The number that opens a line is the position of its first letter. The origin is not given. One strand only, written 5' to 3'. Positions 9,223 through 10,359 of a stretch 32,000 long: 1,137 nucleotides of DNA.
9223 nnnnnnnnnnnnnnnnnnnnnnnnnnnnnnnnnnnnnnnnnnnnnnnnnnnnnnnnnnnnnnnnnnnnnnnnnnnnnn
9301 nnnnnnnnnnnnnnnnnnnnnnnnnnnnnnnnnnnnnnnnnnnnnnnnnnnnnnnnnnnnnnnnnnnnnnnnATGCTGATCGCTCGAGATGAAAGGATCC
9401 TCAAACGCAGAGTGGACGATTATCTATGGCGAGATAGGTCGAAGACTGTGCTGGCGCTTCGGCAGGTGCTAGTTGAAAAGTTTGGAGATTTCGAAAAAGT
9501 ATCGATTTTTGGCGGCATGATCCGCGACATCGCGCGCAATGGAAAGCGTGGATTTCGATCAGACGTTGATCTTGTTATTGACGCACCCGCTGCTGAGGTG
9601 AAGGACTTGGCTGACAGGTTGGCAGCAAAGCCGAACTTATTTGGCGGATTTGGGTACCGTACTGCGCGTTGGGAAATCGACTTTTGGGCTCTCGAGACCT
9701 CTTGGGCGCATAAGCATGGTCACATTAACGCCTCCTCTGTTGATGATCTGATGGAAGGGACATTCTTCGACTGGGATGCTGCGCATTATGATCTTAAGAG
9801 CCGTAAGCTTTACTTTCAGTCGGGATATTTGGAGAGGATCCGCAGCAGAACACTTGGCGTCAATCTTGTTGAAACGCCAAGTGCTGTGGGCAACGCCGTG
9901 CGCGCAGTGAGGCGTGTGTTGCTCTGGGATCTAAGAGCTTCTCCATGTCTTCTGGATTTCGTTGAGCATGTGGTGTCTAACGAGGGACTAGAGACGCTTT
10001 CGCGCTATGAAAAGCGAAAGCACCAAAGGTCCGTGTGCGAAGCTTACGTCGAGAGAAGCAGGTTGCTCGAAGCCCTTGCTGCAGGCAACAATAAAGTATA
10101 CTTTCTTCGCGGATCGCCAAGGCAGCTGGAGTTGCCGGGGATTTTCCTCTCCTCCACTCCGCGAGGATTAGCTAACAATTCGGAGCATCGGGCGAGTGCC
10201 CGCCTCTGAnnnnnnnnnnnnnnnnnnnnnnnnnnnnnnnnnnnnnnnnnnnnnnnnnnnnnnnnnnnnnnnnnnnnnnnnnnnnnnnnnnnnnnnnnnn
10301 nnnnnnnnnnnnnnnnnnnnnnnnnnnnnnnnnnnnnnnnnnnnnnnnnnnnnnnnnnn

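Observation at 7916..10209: dGTPase-family HD hydrolase translationally coupled to a truncated CCA/poly(A)-polymerase-type nucleotidyltransferase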

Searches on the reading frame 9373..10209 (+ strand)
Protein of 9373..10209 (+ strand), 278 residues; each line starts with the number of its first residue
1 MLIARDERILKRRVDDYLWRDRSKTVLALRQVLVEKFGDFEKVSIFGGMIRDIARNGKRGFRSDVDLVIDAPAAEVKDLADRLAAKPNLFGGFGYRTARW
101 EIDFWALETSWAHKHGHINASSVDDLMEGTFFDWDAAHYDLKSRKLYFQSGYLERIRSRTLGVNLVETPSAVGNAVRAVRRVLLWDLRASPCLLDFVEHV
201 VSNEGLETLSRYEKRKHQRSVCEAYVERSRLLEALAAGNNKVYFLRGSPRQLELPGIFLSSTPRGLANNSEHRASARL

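Call 3: search_protein_families(library=pfam, proteins=[window:9373-10209:+], max_evalue=0.1)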
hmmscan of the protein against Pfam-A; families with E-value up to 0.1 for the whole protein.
window:9373-10209:+ (278 aa): 1 family
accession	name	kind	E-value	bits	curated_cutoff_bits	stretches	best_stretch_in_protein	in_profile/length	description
PF01743.26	PolyA_pol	-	0.076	13.8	23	0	45-81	3-36/126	Poly A polymerase head domain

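Call 4: search_protein_families(library=padloc, proteins=[window:9373-10209:+], max_evalue=0.1)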
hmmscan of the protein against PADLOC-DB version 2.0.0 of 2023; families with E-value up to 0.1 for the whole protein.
window:9373-10209:+ (278 aa): 0 families

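Call 5: search_protein_families(library=ncbifam, proteins=[window:9373-10209:+], max_evalue=0.1)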
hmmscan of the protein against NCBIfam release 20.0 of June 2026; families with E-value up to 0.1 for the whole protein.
window:9373-10209:+ (278 aa): 0 families

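Call 6: find_homologous_proteins(query=window:9373-10209:+, max_evalue=0.001)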
Query window:9373-10209:+ (278 aa): 239 proteins with E <= 0.001 among 4176 candidates; the best 120 are listed.
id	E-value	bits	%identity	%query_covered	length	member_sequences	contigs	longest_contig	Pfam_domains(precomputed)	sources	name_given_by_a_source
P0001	1.0e-181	621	100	100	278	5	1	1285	-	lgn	-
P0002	1.8e-146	505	85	95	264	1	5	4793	-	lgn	-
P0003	8.0e-142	490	82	93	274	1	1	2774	-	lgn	-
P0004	1.7e-141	489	84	92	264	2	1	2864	-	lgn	-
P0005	2.4e-139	482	82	92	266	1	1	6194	-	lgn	-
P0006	4.2e-139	481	82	94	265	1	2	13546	-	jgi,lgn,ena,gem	-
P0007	1.8e-138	479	79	95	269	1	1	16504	-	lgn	-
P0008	2.6e-137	475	81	92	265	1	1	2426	-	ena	-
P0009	2.6e-135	468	79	94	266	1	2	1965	-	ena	-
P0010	3.1e-135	468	78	93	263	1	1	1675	-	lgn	-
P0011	5.1e-129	448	78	88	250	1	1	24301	-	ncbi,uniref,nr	ncbi:hypothetical protein [Paenirhodobacter sp. CAU 1674]|uniref:hypothetical protein n=1 Tax=Paenir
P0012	1.0e-126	440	74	93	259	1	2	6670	-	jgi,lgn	jgi:hypothetical protein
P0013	2.9e-126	439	72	93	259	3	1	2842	-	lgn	-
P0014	5.9e-124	431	71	93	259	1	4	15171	-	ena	-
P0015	2.8e-120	419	68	93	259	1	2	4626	-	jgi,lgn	-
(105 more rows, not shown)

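Call 11: find_related_loci(query=A1, collection=genome_contigs, flank=8000)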
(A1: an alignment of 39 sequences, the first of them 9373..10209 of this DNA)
Query A1 (278 aa) in genome_contigs; peptide patterns used: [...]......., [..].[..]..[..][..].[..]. (x = any residue, [..] = any of these).
46 stretches matched a pattern; 23 encode a relative of the query (tblastn E <= 1e-3); 22 distinct loci.
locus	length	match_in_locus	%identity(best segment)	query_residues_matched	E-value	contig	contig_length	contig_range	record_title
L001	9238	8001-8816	76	1-274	4e-142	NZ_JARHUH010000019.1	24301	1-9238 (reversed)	Paenirhodobacter sp. CAU 1674 contig19, whole genome shotgun sequence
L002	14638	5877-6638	47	3-256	3e-75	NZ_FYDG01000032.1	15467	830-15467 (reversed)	Rhodoblastus acidophilus strain DSM 137, whole genome shotgun sequence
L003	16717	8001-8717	46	1-239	1e-68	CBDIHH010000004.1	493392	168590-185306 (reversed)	MAG: Caulobacteraceae bacterium isolate 78daf9a8-a3a1-4e7f-803e-de498bfe5e29 genome assembly, contig: contig_4, whole ge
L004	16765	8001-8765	41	3-257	4e-67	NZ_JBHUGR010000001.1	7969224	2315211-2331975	Mesorhizobium kowhaii strain ICMP 19512 contig_1, whole genome shotgun sequence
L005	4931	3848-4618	41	1-259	3e-66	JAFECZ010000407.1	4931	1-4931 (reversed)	MAG: Proteobacteria bacterium isolate SZAS-59 LIN-358__407__length-4931, whole genome shotgun sequence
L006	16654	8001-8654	47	1-222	2e-65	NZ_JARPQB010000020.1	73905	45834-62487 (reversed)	Pseudomonas entomophila strain COR5 contig20, whole genome shotgun sequence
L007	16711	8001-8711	45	1-239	4e-65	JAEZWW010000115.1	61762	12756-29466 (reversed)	MAG: Proteobacteria bacterium isolate OH_PFB_173 k127_188414, whole genome shotgun sequence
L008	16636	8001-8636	49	1-214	3e-64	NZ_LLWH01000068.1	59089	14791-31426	Pseudomonas endophytica strain BSTT44 contig_16, whole genome shotgun sequence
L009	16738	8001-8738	43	10-256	3e-62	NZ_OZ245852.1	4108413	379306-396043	MAG: Novosphingobium sp. isolate a05ab0e1-76a9-416e-a5c0-6052ab7e7506 chromosome 1, complete sequence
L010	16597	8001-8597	50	1-200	9e-62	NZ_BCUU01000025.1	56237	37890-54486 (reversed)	Variovorax soli NBRC 106424, whole genome shotgun sequence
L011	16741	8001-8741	43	10-257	4e-60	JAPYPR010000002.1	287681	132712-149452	MAG: Erythrobacter sp. isolate PW10.concoct.56 PW10_7_length_287681_cov_46.900395, whole genome shotgun sequence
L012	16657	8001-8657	44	1-221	1e-59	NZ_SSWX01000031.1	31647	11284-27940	Lampropedia aestuarii strain YIM MLB12 Scaffold31, whole genome shotgun sequence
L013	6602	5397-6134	44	10-256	2e-59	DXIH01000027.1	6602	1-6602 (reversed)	MAG TPA_asm: Candidatus Sphingomonas excrementigallinarum isolate 1562 ChiHduod21__C4125_L6602_SAMN08010222, whole genom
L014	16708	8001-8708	41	3-238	1e-58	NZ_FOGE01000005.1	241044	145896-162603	Sphingobium sp. YR768, whole genome shotgun sequence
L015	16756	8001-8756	40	1-255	4e-55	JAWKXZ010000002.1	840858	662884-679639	MAG: Sphingobium sp. isolate AC1.95 AC1.95.fa-2, whole genome shotgun sequence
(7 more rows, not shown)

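Call 17: search_solved_structures(query=window:9373-10209:+, max_evalue=10, show_alignments=3)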
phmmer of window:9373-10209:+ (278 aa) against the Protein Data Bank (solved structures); distinct sequences matched with E-value up to 10: 0.

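Call 24: predict_structure(alignment_id=A1)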
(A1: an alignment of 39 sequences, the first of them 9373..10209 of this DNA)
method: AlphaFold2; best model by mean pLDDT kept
length: 278 residues; sequences in the alignment: 39
mean_pLDDT: 87.2   pTM: 0.81
mean pLDDT of the five models: 87.2, 86.7, 86.6, 86.5, 86.2
residues with pLDDT >= 90: 221; 70-90: 16; 50-70: 5; < 50: 36
segments of 3 or more residues with pLDDT < 50: 243-278
pLDDT, mean of each block of 10 residues (from residue 1): 89 97 95 97 96 90 92 98 95 94 96 95 94 97 97 95 96 97 94 98 98 93 95 87 45 36 38 37
secondary structure, 60 per line:
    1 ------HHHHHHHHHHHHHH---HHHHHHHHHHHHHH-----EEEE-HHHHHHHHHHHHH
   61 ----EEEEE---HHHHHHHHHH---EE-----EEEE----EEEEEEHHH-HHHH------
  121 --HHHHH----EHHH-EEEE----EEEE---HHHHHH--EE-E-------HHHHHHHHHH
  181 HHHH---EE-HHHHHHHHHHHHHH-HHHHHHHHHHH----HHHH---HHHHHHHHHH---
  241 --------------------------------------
elements in order: H7-20 H24-37 E43-46 H48-60 E65-69 H73-82 E93-96 E101-106 H111-114 H123-127 E137-140 E145-148 H152-157 H171-184 H191-204 H206-216 H221-224 H228-237

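Call 28: fold_search(model_id=the predicted structure, library=pdb)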
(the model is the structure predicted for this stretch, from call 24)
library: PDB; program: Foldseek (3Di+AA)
matches with E <= 10: 207; with E <= 0.001: 46
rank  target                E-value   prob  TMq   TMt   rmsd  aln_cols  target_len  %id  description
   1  4wby                  9.1e-08  1.00  0.43  0.34   5.4       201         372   20  tRNA-processing enzyme (apo form I) (released 2015-04-15)
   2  4wc2_A                2.2e-07  1.00  0.40  0.32   5.6       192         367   20  Crystal structure of tRNA nucleotidyltransferase complexed with a primer tRNA and an incoming ATP analog (released 2015-04-15)
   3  3h3a_A                4.9e-07  1.00  0.46  0.33   5.4       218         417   22  The complex structure of CCA-adding enzyme with CTP (released 2009-10-13)
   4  4wbz_B                5.2e-07  1.00  0.45  0.37   6.0       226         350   19  tRNA-processing enzyme (apo form 2) (released 2015-04-15)
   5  3h39_B                5.5e-07  1.00  0.49  0.35   5.3       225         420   18  The complex structure of CCA-adding enzyme with ATP (released 2009-10-13)
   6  5hc9_B                7.3e-07  1.00  0.48  0.34   5.4       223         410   22  Thermotoga maritima CCA-adding enzyme complexed with tRNA_CCA (released 2016-04-27)
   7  3h3a_B                7.8e-07  1.00  0.53  0.38   6.1       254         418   20  The complex structure of CCA-adding enzyme with CTP (released 2009-10-13)
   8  3aqm_A                8.7e-07  1.00  0.49  0.37   4.7       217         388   12  Structure of bacterial protein (form II) (released 2011-02-09)
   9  3h37_A                9.3e-07  1.00  0.46  0.33   5.2       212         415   20  The structure of CCA-adding enzyme apo form I (released 2009-10-13)
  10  3aql_A                1.1e-06  1.00  0.45  0.34   5.0       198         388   14  Structure of bacterial protein (apo form II) (released 2011-02-09)
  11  3wfo_C                1.3e-06  1.00  0.43  0.30   4.5       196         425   18  tRNA processing enzyme (apo form 1) (released 2014-01-01)
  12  1vfg_A                1.6e-06  1.00  0.43  0.36   5.6       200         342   18  Crystal structure of tRNA nucleotidyltransferase complexed with a primer tRNA and an incoming ATP analog (released 2004-08-10)
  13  3h39_A                1.7e-06  1.00  0.47  0.34   5.2       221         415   18  The complex structure of CCA-adding enzyme with ATP (released 2009-10-13)
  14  1vfg_B                1.7e-06  1.00  0.43  0.34   5.7       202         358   19  Crystal structure of tRNA nucleotidyltransferase complexed with a primer tRNA and an incoming ATP analog (released 2004-08-10)
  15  3wfq_E                1.8e-06  1.00  0.41  0.28   4.9       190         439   17  tRNA processing enzyme complex 1 (released 2014-01-01)
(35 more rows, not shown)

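Call 40: search_protein_families(library=phrogs, proteins=[window:9373-10209:+], max_evalue=0.001)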
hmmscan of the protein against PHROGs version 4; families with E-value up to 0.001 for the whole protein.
window:9373-10209:+ (278 aa): 0 families

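Call 42: search_dna_similar(query=window:9373-10209:+, collection=phages, mode=protein, max_evalue=0.001, max_rows=15)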
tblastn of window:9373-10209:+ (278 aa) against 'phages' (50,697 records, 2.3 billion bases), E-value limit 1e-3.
No match.

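Call 43: search_dna_similar(query=window:9373-10209:+, collection=plasmids, mode=protein, max_evalue=0.001, max_rows=20)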
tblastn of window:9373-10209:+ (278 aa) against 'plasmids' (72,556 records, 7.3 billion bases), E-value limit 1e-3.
Records with a match: 8; places in all: 8; records where one place covers at least 80% of the query: 0.
Best place of each record, by identity: <60% 8.
By first word of the organism name: Bacillus 6; Phaeobacter 2.
By predicted mobility (MOB-suite, as given by PLSDB): conjugative 4; non-mobilizable 4.
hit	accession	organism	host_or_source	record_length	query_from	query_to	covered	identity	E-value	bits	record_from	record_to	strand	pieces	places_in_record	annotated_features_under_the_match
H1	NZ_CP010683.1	Phaeobacter piscinae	cell culture,rotifer aquaculture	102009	43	170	46%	37.2%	4e-16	85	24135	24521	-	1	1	hypothetical protein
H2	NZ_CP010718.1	Phaeobacter piscinae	cell culture,fish larvae aquaculture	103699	43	170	46%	37.2%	4e-16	85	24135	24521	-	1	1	hypothetical protein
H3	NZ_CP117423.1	Bacillus cereus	-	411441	37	169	48%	31.6%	3e-6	56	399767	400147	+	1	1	hypothetical protein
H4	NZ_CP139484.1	Bacillus sp. RA(2023)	mixed culture,soil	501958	22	170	54%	28.0%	3e-8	62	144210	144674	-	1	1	hypothetical protein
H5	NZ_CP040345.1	Bacillus albus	Apostichopus japonicus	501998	22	170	54%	28.0%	3e-8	62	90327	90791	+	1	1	hypothetical protein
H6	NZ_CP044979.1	Bacillus thuringiensis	whole organism,soil sample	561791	22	170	54%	28.0%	5e-8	61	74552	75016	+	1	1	hypothetical protein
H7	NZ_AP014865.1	Bacillus thuringiensis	-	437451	32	165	48%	23.1%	3e-6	56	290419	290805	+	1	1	hypothetical protein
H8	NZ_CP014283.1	Bacillus thuringiensis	cell culture,soil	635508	32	165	48%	23.1%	6e-6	55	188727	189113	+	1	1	hypothetical protein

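Call 44: get_annotated_region(hit=H1, flank=4000)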
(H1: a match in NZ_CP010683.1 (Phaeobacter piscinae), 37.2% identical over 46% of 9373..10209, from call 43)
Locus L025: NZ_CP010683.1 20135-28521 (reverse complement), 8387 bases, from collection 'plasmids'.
description: Phaeobacter piscinae strain P14 plasmid pP14_b, complete sequence
organism: Phaeobacter piscinae (NCBI taxid 1580596)
taxonomy: Bacteria; Pseudomonadota; Alphaproteobacteria; Rhodobacterales; Roseobacteraceae; Phaeobacter; Phaeobacter piscinae
host: -; source: cell culture,rotifer aquaculture; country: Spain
typing (MOB-suite, as given by PLSDB): conjugative; relaxase MOBF,MOBP; mating-pair formation MPF_T
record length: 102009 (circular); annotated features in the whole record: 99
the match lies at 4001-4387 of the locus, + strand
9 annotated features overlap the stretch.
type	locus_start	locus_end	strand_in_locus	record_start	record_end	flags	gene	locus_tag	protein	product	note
CDS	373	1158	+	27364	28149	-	-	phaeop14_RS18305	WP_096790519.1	phage Gp37/Gp68 family protein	-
CDS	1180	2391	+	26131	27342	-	-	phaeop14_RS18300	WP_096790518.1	three-Cys-motif partner protein TcmP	-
CDS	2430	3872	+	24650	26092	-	dgt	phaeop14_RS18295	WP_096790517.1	dGTP triphosphohydrolase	GO:0015949 - nucleobase-containing small molecule interconversion [Evidence IEA]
CDS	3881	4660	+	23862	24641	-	-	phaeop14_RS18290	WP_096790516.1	hypothetical protein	-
CDS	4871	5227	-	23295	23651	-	-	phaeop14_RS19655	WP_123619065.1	hypothetical protein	-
CDS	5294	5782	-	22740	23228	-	-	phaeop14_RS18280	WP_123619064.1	hypothetical protein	-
CDS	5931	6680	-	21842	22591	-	-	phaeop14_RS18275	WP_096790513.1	DsbA family protein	-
CDS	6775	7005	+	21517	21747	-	-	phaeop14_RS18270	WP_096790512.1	hypothetical protein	-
CDS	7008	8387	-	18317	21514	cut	-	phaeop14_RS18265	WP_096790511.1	conjugal transfer protein TraG N-terminal domain-containing protein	-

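Call 45: get_annotated_region(hit=H4, flank=4000)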
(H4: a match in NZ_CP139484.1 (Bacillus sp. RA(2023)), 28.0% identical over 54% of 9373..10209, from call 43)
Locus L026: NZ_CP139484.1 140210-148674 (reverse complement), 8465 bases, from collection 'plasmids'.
description: Bacillus sp. RA(2023) plasmid unnamed1, complete sequence
organism: Bacillus sp. RA(2023) (NCBI taxid 3098592)
taxonomy: Bacteria; Bacillota; Bacilli; Bacillales; Bacillaceae; Bacillus; Bacillus sp. RA(2023)
host: -; source: mixed culture,soil; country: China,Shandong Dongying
typing (MOB-suite, as given by PLSDB): conjugative; replicon rep_cluster_125; relaxase MOBP; mating-pair formation MPF_T
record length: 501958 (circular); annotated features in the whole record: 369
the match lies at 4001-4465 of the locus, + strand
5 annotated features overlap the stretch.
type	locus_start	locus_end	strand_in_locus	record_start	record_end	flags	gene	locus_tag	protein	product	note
CDS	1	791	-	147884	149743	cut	-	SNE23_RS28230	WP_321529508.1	DUF262 domain-containing HNH endonuclease family protein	-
CDS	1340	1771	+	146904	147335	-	-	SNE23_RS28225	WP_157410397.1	hypothetical protein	-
CDS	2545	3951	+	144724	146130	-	-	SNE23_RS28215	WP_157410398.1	deoxyguanosinetriphosphate triphosphohydrolase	GO:0006203 - dGTP catabolic process [Evidence IEA]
CDS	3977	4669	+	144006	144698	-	-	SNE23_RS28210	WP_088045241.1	hypothetical protein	-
CDS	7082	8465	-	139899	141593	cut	-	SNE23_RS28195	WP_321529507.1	AAA family ATPase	-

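Call 50: search_solved_structures(query=A2, max_evalue=10, show_alignments=1)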
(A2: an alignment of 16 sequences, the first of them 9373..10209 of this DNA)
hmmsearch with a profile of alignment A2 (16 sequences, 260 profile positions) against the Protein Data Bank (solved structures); distinct sequences matched with E-value up to 10: 6.
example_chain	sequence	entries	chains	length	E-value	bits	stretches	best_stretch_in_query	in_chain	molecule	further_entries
3h37_A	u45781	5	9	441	0.28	13.6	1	42-83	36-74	TRNA nucleotidyl transferase-related protein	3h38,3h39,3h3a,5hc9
8j3n_A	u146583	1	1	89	0.48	12.9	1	161-226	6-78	Phosphoribosylformylglycinamidine synthase subunit PurS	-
1vfg_A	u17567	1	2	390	0.59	12.6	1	43-93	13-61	poly A polymerase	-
4wbz_A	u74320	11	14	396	0.6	12.5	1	43-93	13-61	Poly A polymerase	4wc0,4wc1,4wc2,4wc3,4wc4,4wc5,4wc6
4wby_A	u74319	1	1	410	0.65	12.4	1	43-93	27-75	Poly A polymerase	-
2jee_A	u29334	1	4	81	0.75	12.2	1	185-246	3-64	CELL DIVISION PROTEIN ZAPB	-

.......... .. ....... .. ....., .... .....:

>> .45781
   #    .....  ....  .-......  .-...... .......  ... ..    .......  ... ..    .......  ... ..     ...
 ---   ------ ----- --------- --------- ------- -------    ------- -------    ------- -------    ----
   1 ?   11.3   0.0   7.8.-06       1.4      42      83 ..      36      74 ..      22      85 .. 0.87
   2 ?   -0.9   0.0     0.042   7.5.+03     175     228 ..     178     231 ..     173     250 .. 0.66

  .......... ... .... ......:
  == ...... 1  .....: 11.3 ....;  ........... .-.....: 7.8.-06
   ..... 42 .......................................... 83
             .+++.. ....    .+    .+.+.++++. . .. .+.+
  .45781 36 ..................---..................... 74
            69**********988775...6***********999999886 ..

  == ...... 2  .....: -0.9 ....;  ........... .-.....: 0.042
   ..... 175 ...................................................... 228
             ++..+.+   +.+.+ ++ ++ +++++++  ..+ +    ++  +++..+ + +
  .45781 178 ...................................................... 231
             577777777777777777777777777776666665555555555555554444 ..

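Call 75: search_protein_families(library=padloc, alignment_id=A4, max_evalue=1e-10)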
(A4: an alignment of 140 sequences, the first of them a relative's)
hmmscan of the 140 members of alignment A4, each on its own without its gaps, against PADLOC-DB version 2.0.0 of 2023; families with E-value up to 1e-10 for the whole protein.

A. member 1, L001:40-1143:+ (367 aa): 0 families

B. families by the number of members that match (of 140 scanned): 32 families (the first 25 are shown)
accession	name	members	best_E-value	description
PDLC04232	IetA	2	1.3e-36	-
PDLC02196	IetA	2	5.9e-34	-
PDLC02195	IetA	2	8.1e-30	-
PDLC04231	IetA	2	4.9e-27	-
PDLC00737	Effector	1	9.2e-143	Endonuclease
PDLC02004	SAVED3--SAVED_PDDEXK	1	2e-129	-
PDLC01993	RtcR--CARF_AAA_HTH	1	1e-82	-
PDLC00752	Effector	1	1.5e-79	Endonuclease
PDLC00735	Effector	1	7.9e-42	Endonuclease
PDLC04629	PDC-M40A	1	5.8e-32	-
PDLC02005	SAVED3--SAVED_PDDEXK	1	4e-28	-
PDLC00741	Effector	1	1.9e-26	Endonuclease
PDLC02012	SAVED5--SAVED_TIR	1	1.6e-25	-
PDLC01908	CARF5--CARF_ADA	1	1.8e-21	-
PDLC01737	TnsB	1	2.5e-20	TnsB_0_V-K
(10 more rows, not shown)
